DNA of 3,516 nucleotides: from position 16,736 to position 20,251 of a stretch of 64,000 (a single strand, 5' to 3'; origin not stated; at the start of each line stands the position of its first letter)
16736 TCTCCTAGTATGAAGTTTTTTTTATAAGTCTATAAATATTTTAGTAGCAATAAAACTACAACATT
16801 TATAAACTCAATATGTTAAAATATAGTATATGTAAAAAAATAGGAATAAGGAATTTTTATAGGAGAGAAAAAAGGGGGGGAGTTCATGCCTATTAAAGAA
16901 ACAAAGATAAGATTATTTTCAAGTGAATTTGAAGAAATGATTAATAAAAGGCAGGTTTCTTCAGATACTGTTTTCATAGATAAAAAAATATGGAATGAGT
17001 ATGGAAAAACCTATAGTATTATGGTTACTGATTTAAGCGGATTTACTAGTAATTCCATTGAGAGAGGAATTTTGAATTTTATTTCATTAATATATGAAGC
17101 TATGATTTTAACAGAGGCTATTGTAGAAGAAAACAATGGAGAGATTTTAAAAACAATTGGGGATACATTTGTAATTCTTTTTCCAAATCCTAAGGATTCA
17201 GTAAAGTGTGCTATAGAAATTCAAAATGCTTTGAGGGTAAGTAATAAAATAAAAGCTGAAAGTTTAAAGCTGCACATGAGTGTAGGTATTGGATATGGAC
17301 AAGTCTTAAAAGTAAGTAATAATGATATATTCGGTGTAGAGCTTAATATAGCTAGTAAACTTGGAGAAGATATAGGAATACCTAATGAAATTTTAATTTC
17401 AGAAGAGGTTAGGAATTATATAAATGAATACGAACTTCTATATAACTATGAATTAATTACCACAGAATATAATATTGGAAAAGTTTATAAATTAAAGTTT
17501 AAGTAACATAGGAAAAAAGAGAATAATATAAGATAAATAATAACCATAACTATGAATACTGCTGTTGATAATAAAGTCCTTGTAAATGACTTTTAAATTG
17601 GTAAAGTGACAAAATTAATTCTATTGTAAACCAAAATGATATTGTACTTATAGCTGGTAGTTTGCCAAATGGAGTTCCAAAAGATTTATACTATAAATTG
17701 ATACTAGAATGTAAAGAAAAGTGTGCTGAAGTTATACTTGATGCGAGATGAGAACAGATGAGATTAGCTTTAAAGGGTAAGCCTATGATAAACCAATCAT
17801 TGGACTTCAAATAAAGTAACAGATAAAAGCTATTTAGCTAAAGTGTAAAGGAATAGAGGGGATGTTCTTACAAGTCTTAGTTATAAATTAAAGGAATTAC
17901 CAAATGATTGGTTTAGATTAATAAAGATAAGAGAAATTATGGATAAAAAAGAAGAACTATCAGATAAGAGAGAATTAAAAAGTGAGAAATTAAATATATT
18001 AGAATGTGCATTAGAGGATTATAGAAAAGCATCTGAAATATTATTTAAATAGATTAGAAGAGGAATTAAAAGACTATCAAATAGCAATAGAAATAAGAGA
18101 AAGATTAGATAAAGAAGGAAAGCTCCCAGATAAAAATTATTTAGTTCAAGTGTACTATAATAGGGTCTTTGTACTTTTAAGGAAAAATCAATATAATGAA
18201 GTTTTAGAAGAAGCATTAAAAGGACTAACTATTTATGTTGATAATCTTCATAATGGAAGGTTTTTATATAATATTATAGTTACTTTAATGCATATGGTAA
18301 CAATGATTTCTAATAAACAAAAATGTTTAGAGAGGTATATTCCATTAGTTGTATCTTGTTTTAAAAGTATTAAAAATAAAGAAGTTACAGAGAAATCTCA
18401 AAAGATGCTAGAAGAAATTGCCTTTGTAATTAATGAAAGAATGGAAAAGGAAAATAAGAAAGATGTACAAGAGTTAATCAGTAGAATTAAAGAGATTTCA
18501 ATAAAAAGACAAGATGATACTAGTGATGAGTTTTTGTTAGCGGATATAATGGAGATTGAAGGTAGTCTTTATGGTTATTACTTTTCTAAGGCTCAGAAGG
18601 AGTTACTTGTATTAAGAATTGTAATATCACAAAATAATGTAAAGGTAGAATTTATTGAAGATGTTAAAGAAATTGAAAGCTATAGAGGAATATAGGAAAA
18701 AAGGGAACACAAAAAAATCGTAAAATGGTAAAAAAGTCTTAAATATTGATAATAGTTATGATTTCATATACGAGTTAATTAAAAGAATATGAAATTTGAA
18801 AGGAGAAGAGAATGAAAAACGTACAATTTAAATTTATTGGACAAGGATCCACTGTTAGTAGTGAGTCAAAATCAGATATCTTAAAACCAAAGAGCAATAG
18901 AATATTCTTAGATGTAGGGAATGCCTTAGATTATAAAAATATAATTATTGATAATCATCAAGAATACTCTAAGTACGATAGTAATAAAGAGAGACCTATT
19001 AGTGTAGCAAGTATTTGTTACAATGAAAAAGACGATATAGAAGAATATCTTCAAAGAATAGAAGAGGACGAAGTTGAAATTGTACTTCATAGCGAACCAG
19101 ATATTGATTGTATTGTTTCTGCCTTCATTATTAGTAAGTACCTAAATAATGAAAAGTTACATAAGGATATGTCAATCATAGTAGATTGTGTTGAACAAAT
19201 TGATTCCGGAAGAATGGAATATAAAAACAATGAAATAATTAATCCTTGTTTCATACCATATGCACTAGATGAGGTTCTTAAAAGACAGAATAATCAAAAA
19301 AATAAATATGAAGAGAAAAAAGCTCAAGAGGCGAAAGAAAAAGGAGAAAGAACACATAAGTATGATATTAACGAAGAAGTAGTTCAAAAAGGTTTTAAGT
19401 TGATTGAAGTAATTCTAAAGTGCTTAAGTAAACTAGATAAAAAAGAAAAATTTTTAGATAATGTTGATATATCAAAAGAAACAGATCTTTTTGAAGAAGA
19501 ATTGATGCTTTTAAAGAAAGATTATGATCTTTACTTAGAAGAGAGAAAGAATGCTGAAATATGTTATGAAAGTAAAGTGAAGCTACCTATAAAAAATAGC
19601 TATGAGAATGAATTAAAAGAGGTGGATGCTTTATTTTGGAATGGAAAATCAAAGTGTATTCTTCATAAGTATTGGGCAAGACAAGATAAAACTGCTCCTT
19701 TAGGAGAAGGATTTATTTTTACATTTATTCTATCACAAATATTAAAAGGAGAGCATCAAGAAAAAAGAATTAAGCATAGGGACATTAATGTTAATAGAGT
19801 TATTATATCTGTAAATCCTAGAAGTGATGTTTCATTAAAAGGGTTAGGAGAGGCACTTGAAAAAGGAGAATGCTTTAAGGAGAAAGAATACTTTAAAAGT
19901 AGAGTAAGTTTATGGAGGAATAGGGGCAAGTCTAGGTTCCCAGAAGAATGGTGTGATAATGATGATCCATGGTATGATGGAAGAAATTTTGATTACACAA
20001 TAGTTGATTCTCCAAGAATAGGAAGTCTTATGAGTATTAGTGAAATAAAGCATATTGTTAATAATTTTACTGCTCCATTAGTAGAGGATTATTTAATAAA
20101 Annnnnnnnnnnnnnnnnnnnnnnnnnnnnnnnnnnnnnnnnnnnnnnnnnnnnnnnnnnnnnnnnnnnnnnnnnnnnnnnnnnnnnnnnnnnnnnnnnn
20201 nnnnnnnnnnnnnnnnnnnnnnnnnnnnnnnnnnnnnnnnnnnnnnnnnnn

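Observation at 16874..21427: Candidate cyclic-nucleotide signalling module: minimal class III cyclase plus a DHH-like/CorA-like membrane effector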

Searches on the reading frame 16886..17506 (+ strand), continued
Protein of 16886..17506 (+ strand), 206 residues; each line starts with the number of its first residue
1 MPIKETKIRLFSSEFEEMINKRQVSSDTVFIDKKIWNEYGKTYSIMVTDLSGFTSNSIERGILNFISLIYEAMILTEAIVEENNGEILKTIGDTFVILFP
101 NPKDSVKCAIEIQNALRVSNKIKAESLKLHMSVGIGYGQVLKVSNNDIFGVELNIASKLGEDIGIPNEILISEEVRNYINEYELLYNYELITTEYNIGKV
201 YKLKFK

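Call 94: find_homologous_proteins(query=A3, max_evalue=1e-10)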
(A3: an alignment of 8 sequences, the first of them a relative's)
Query A3 (8 sequences) (206 aa, profile of the alignment): 6566 proteins with E <= 1e-10 among 8000 candidates; the best 120 are listed.
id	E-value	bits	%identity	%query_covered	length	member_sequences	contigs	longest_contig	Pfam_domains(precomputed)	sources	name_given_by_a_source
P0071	2.0e-106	372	40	78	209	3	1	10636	PF00211.26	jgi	jgi:class 3 adenylate cyclase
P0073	1.5e-104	366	40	74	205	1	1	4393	PF00211.26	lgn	-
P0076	1.6e-104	366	39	74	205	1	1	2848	PF00211.26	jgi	jgi:class 3 adenylate cyclase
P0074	4.7e-104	364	39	75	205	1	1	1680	PF00211.26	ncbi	-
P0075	1.9e-103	362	36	91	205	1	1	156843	PF00211.26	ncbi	-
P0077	4.7e-103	361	39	73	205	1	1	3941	PF00211.26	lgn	-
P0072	2.3e-102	359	43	73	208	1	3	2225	PF00211.26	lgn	-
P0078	3.6e-100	352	38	74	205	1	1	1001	PF00211.26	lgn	-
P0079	1.9e-99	349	38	77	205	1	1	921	PF00211.26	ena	-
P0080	6.4e-99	348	40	73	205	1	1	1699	PF00211.26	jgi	jgi:adenylate cyclase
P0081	3.6e-98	345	40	73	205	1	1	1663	PF00211.26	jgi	jgi:class 3 adenylate cyclase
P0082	4.5e-98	345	41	77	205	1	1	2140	PF00211.26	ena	-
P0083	1.2e-97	343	41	72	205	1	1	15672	PF00211.26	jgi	jgi:class 3 adenylate cyclase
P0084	1.4e-97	343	41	81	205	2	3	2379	PF00211.26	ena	-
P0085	2.2e-97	343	41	77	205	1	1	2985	PF00211.26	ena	-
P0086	4.7e-97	342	41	77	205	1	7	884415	PF00211.26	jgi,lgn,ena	-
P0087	5.3e-97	341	39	73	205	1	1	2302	PF00211.26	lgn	-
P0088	5.5e-97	341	40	73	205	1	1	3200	PF00211.26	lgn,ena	-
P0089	6.1e-97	341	37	88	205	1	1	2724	PF00211.26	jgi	jgi:adenylate cyclase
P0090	8.3e-97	341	42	77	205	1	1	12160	PF00211.26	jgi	jgi:class 3 adenylate cyclase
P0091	9.8e-97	341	44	72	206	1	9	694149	PF00211.26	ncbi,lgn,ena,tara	tara:strand:+ start:16490 stop:17110 length:621 start_codon:yes stop_codon:yes gene_type:complete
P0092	1.1e-96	340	41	76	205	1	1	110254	PF00211.26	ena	-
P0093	1.4e-96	340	42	71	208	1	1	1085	PF00211.26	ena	-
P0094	2.4e-96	339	43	74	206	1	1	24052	PF00211.26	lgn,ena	-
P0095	7.8e-96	338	43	72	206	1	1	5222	PF00211.26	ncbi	-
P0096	2.4e-95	336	41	77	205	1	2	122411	PF00211.26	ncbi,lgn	-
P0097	5.2e-95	335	41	73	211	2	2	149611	PF00211.26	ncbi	-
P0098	5.7e-95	335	41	82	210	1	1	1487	PF00211.26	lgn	-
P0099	7.8e-94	331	40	78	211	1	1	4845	PF00211.26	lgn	-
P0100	7.6e-93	328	40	73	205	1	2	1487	PF00211.26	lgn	-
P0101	7.8e-93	328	42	75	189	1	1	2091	PF00211.26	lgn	-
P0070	1.3e-92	327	46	83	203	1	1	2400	PF00211.26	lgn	-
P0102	1.4e-92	327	34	90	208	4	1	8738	PF00211.26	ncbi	-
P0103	5.2e-92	325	42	75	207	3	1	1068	PF00211.26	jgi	-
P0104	9.7e-91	321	39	78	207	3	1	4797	PF00211.26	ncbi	-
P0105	2.0e-90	320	41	73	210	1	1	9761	PF00211.26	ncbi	-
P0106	5.6e-90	318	36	72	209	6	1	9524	PF00211.26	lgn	-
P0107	2.4e-89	316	41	70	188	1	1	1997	PF00211.26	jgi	-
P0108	4.6e-89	316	37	72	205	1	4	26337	PF00211.26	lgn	-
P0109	6.2e-89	315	42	69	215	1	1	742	PF00211.26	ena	-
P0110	4.7e-85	302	41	86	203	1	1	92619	PF00211.26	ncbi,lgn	ncbi:MAG: adenylate/guanylate cyclase domain-containing protein [Candidatus Sericytochromatia bacter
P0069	8.0e-85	302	100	100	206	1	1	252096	PF00211.26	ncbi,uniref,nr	ncbi:adenylate/guanylate cyclase domain-containing protein [Oceanirhabdus seepicola]|uniref:Adenylat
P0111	1.7e-84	301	38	90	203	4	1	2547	PF00211.26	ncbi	-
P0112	2.7e-83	297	35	91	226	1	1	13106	PF00211.26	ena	-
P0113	1.2e-82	295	35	93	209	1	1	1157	PF00211.26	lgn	-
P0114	1.6e-82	294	37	97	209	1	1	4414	PF00211.26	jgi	-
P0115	1.8e-82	294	36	93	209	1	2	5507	PF00211.26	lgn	-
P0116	2.4e-82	294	34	93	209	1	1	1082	PF00211.26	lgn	-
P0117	3.2e-82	293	38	99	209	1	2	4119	PF00211.26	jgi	-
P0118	3.4e-82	293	37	100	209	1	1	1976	PF00211.26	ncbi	-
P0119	3.6e-82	293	38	80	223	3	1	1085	PF00211.26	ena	-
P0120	4.2e-82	293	36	87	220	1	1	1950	PF00211.26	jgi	jgi:class 3 adenylate cyclase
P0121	4.6e-82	293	37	93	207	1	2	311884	PF00211.26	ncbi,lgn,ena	ncbi:MAG: adenylate/guanylate cyclase domain-containing protein [bacterium]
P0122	4.6e-82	293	39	79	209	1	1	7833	PF00211.26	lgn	-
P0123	5.3e-82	292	41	96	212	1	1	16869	PF00211.26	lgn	-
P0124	5.8e-82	292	37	83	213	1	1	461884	PF00211.26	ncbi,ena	-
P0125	9.0e-82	292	36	97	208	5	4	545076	PF00211.26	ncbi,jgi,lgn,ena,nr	ncbi:MAG TPA: adenylate/guanylate cyclase domain-containing protein [Syntrophales bacterium]|nr:aden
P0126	1.0e-81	292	38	99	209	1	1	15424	PF00211.26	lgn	-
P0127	1.1e-81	291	37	93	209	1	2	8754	PF00211.26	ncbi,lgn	-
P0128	1.2e-81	291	37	93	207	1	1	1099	PF00211.26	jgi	jgi:adenylate cyclase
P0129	1.5e-81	291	36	97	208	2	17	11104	PF00211.26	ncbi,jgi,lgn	jgi:class 3 adenylate cyclase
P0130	1.8e-81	291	40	92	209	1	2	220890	PF00211.26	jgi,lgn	-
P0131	2.1e-81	290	39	93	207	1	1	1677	PF00211.26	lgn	-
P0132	2.5e-81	290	36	93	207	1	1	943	PF00211.26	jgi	jgi:adenylate cyclase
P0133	2.7e-81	290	37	91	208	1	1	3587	PF00211.26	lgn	-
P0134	3.0e-81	290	41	78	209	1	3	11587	PF00211.26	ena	-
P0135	3.1e-81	290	34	100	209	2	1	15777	PF00211.26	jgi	jgi:adenylate cyclase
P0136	3.3e-81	290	39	88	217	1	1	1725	PF00211.26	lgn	-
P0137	3.3e-81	290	37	78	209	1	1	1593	PF00211.26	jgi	jgi:class 3 adenylate cyclase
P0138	3.3e-81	290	38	82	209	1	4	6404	PF00211.26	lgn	-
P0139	3.5e-81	290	39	99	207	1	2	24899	PF00211.26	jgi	jgi:class 3 adenylate cyclase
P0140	3.6e-81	290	41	97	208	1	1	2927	PF00211.26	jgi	-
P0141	3.6e-81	290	36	87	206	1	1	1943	PF00211.26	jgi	jgi:class 3 adenylate cyclase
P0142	4.7e-81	289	38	79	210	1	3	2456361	PF00211.26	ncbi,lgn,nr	ncbi:MAG: adenylate/guanylate cyclase domain-containing protein [Spirochaetales bacterium]|nr:adenyl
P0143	5.8e-81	289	39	83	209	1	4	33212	PF00211.26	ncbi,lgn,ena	-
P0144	6.1e-81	289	39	83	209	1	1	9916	PF00211.26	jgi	jgi:class 3 adenylate cyclase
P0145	6.2e-81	289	36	93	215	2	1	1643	PF00211.26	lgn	-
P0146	7.5e-81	289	39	78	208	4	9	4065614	PF00211.26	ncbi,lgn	ncbi:MAG: adenylate/guanylate cyclase domain-containing protein [Syntrophales bacterium]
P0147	7.6e-81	289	36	93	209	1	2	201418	PF00211.26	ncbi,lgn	-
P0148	8.0e-81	289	36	83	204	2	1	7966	PF00211.26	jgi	jgi:adenylate cyclase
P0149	8.4e-81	289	37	93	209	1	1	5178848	PF00211.26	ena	-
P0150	8.4e-81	289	39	99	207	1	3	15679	PF00211.26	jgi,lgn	jgi:class 3 adenylate cyclase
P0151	9.0e-81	288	35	85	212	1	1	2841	PF00211.26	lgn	-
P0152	9.7e-81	288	32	99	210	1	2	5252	PF00211.26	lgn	-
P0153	1.0e-80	288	38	94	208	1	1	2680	PF00211.26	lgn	-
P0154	1.1e-80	288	34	81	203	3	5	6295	PF00211.26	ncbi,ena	-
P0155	1.1e-80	288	34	92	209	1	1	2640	PF00211.26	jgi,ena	-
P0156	1.1e-80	288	36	81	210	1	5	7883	PF00211.26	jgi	jgi:adenylate cyclase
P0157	1.1e-80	288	44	85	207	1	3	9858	PF00211.26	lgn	-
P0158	1.1e-80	288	39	88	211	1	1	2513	PF00211.26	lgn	-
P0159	1.3e-80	288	42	86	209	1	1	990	PF00211.26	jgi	jgi:adenylate cyclase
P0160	1.3e-80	288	36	92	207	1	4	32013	PF00211.26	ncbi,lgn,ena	-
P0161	1.4e-80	288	35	97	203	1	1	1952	PF00211.26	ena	-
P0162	1.5e-80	288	35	93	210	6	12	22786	PF00211.26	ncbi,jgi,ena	jgi:class 3 adenylate cyclase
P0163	1.5e-80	288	37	92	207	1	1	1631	PF00211.26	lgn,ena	-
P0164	1.5e-80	288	34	93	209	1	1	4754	PF00211.26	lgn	-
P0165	1.6e-80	288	30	99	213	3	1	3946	PF00211.26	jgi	jgi:class 3 adenylate cyclase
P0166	1.6e-80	288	38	88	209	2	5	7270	PF00211.26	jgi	jgi:adenylate cyclase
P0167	1.7e-80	288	33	100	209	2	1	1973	PF00211.26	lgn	-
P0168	1.7e-80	288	37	93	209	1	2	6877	PF00211.26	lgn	-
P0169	1.7e-80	288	40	84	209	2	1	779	PF00211.26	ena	-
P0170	1.8e-80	287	37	83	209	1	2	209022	PF00211.26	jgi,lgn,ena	-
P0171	1.9e-80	287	39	93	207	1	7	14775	PF00211.26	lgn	-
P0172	2.0e-80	287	34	100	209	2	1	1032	PF00211.26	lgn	-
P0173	2.0e-80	287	39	81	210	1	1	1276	PF00211.26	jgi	jgi:adenylate cyclase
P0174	2.1e-80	287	37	99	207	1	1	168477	PF00211.26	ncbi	ncbi:MAG: adenylate/guanylate cyclase domain-containing protein [Thermodesulfobacteriota bacterium]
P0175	2.2e-80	287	37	82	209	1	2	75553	PF00211.26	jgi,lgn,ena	jgi:class 3 adenylate cyclase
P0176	2.5e-80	287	39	87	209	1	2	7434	PF00211.26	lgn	-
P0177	2.5e-80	287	40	79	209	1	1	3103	PF00211.26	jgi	-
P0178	2.5e-80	287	43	80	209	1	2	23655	PF00211.26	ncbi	-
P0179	2.6e-80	287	40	82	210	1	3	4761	PF00211.26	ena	-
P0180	2.7e-80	287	37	86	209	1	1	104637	PF00211.26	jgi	jgi:class 3 adenylate cyclase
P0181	2.8e-80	287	38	80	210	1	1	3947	PF00211.26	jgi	-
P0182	2.8e-80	287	34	84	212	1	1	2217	PF00211.26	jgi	jgi:adenylate cyclase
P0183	2.8e-80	287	36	92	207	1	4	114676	PF00211.26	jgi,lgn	jgi:class 3 adenylate cyclase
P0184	2.9e-80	287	39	87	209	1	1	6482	PF00211.26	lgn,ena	-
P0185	2.9e-80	287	36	93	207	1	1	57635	PF00211.26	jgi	jgi:adenylate cyclase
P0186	2.9e-80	287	34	93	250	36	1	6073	PF00211.26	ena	-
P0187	3.0e-80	287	35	93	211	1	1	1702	PF00211.26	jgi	-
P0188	3.0e-80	287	36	91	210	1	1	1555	PF00211.26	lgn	-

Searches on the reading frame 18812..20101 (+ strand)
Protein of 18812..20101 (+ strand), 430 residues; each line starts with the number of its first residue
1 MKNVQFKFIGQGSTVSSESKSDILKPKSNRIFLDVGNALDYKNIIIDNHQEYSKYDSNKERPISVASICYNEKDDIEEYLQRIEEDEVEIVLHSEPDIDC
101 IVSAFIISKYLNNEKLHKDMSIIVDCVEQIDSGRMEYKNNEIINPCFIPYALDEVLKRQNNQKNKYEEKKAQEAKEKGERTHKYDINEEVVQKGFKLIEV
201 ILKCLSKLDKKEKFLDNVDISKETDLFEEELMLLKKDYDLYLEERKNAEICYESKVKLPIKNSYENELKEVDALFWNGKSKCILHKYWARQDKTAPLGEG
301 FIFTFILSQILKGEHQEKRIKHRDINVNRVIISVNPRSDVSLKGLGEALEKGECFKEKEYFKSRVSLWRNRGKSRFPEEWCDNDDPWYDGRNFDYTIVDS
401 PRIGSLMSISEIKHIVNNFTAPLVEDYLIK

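Call 58: predict_structure(alignment_id=A2)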
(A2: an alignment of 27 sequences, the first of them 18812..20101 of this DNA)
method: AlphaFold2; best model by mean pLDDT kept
length: 430 residues; sequences in the alignment: 27
mean_pLDDT: 86.3   pTM: 0.86
mean pLDDT of the five models: 86.3, 85.8, 85.6, 85.4, 84.7
residues with pLDDT >= 90: 249; 70-90: 125; 50-70: 44; < 50: 12
segments of 3 or more residues with pLDDT < 50: 55-58, 313-316
pLDDT, mean of each block of 10 residues (from residue 1): 90 87 93 92 88 54 86 91 93 94 98 95 94 81 90 90 65 61 78 98 95 92 94 93 94 93 83 94 92 93 88 51 75 91 91 93 87 83 81 75 90 91 74
secondary structure, 60 per line:
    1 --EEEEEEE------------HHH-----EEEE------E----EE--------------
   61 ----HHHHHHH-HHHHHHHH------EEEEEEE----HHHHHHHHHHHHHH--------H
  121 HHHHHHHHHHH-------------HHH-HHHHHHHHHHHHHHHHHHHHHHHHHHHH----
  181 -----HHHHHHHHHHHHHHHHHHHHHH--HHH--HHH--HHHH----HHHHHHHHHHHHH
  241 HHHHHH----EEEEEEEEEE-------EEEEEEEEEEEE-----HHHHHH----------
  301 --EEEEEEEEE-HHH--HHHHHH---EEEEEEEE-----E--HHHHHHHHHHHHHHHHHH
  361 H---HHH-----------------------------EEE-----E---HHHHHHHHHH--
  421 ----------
elements in order: E3-9 E30-33 H65-71 H73-80 E87-93 H98-111 H120-131 H149-176 H186-207 H220-223 H228-246 E251-260 E268-279 H285-290 E303-311 H318-323 E327-334 H343-361 E397-399 H409-418
